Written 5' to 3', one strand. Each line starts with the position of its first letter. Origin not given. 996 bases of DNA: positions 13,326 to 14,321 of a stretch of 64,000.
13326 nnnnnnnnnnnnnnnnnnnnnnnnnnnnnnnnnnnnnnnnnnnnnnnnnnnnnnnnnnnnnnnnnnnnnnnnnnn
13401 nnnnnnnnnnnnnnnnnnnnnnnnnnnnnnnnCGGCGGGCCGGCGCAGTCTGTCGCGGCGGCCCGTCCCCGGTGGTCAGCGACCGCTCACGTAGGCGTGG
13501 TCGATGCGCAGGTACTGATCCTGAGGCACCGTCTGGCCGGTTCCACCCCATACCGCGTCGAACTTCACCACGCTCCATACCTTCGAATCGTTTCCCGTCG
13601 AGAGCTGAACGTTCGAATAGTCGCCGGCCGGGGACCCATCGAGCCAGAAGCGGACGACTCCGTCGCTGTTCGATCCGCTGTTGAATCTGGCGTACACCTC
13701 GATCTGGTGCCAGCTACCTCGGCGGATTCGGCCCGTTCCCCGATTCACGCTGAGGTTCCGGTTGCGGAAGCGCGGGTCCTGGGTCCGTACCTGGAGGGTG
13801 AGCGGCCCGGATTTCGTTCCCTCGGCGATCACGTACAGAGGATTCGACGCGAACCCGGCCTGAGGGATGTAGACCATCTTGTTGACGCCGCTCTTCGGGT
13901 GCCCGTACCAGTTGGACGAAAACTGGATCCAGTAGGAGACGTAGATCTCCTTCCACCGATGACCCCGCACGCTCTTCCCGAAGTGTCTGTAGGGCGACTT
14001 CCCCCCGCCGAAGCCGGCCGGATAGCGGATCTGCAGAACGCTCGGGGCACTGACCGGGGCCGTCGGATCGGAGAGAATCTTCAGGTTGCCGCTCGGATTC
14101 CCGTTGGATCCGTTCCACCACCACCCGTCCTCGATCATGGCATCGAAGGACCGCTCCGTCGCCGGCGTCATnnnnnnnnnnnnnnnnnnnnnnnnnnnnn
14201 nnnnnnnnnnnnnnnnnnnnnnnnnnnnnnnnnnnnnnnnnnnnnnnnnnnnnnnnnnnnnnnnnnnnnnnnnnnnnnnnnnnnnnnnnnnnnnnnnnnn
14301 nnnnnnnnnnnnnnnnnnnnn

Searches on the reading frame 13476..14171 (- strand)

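Call 10: search_protein_families(library=pfam, proteins=[window:13476-14171:-], max_evalue=0.001)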
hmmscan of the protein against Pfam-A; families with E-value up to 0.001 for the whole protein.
window:13476-14171:- (231 aa): 2 families
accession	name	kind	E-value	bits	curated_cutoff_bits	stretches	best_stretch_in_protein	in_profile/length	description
PF21294.4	Polysacc_lyase_14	-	9.2e-08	32.5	27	1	138-214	126-201/215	Polysaccharide lyase 14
PF14099.13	Polysacc_lyase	-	2.4e-06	28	29.9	1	74-194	63-183/210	Polysaccharide lyase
